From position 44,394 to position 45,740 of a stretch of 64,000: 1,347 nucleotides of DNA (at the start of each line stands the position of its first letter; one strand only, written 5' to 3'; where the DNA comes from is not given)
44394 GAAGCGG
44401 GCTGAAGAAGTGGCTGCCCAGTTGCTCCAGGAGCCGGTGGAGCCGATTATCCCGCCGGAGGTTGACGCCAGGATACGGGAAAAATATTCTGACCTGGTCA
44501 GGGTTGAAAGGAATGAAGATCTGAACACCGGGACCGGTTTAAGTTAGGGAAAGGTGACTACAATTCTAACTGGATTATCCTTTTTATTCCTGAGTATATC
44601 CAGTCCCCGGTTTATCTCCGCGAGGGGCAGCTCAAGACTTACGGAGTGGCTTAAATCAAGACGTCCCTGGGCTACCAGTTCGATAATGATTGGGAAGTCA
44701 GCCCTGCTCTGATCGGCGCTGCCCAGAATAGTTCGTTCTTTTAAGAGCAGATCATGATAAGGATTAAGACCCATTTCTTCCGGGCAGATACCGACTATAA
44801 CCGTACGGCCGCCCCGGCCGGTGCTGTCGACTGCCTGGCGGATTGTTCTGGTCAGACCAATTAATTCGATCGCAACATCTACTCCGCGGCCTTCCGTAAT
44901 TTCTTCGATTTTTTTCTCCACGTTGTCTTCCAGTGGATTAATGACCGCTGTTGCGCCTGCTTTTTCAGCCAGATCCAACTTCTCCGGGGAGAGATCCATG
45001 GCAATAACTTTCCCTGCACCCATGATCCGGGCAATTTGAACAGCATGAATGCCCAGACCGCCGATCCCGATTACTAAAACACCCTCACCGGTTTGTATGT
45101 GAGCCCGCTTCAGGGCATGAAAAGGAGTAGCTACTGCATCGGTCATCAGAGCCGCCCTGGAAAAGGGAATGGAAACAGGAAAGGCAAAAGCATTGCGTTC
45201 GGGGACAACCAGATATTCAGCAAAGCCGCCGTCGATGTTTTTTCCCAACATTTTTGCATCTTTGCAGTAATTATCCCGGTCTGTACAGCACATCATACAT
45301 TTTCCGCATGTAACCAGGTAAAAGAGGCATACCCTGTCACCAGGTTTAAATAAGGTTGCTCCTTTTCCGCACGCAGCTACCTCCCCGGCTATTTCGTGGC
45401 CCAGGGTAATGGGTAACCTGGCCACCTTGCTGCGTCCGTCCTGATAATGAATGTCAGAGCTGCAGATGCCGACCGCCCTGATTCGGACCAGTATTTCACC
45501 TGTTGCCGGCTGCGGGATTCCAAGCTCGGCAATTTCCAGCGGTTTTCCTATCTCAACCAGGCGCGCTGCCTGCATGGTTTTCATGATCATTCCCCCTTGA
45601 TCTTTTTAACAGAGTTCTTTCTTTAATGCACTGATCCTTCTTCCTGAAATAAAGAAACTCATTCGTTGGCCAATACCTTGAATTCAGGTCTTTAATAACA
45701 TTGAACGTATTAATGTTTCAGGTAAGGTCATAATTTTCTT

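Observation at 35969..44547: Island coupling a betaine-type ABC importer to corrinoid-dependent MttB-family methyltransferases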

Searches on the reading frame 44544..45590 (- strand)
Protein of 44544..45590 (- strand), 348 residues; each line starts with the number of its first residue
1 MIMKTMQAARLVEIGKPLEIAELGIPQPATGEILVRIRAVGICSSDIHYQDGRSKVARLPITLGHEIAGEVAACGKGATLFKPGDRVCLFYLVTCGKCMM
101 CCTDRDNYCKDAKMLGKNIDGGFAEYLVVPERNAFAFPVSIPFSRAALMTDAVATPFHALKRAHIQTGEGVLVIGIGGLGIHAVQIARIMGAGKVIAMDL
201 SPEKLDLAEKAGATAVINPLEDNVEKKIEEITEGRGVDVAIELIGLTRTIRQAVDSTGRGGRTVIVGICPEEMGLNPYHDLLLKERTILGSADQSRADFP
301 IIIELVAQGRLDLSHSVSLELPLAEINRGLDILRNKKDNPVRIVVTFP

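Call 4: search_protein_families(library=pfam, proteins=[window:44544-45590:-])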
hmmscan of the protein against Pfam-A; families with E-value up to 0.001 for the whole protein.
window:44544-45590:- (348 aa): 5 families
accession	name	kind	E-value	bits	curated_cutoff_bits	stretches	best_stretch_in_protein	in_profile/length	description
PF00107.32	ADH_zinc_N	-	7.2e-34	117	31.8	1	178-307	1-128/129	Zinc-binding dehydrogenase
PF08240.17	ADH_N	-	1.9e-30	105.6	23.5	1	31-138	3-103/104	Alcohol dehydrogenase GroES-like domain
PF16912.11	Glu_dehyd_C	-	2.8e-07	30.7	34.9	1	168-309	31-176/211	Glucose dehydrogenase C-terminus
PF13602.12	ADH_zinc_N_2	-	0.00014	23.2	27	1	212-316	2-108/134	Zinc-binding dehydrogenase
PF01262.27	AlaDh_PNT_C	-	0.00038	20.4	23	1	171-229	31-91/214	Alanine dehydrogenase/PNT, C-terminal domain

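Call 17: search_protein_families(library=ncbifam, proteins=[window:44544-45590:-])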
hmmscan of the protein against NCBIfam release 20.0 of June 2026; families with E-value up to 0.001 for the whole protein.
window:44544-45590:- (348 aa): 26 families (the best 25 are shown)
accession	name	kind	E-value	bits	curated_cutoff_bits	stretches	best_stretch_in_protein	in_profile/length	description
NF041097.1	keto_inos_dh_IolM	equivalog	2.1e-63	214.3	450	1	17-339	39-383/389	scyllo-inosose 3-dehydrogenase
TIGR03989.1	Rxyl_3153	subfamily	2.4e-63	214.6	440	2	121-338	139-363/370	NDMA-dependent alcohol dehydrogenase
NF003808.0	PRK05396.1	equivalog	1.1e-61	208.6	380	1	15-337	10-332/341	L-threonine 3-dehydrogenase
TIGR00692.1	tdh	equivalog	4.1e-60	203.6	458.35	1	18-337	11-332/340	L-threonine 3-dehydrogenase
NF010344.0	PRK13771.1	subfamily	2.7e-59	200.8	349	1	6-345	1-331/334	putative alcohol dehydrogenase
TIGR03451.1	mycoS_dep_FDH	equivalog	1.7e-54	185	512.9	1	13-335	9-348/358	S-(hydroxymethyl)mycothiol dehydrogenase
TIGR02818.1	adh_III_F_hyde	equivalog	1e-50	172.9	543.95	2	122-345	139-366/368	S-(hydroxymethyl)glutathione dehydrogenase/class III alcohol dehydrogenase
TIGR03201.1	dearomat_had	equivalog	1.8e-50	172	338.65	1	11-337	4-340/349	6-hydroxycyclohex-1-ene-1-carbonyl-CoA dehydrogenase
NF007489.0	PRK10083.1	equivalog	3.6e-50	170.8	376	1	11-347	5-337/339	Zn-dependent oxidoreductase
NF041172.1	AcrlCoa_red_Thmprot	equivalog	1.5e-49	168.8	500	1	7-337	2-325/334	acryloyl-CoA reductase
NF006940.0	PRK09422.1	equivalog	6.4e-48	163.4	344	1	17-334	11-323/338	alcohol dehydrogenase AdhP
NF007375.0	PRK09880.1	equivalog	6.3e-44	150.1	469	1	30-339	27-336/344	L-idonate 5-dehydrogenase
TIGR03366.1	HpnZ_proposed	hypoth_equivalog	3.4e-43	148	328.1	1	26-270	1-257/315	putative phosphonate catabolism associated alcohol dehydrogenase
NF007642.0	PRK10309.1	equivalog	6.5e-43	147.3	550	1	18-296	12-291/347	galactitol-1-phosphate 5-dehydrogenase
TIGR02822.1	adh_fam_2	subfamily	3.6e-39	134.7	283.5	1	17-333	14-317/329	zinc-binding alcohol dehydrogenase family protein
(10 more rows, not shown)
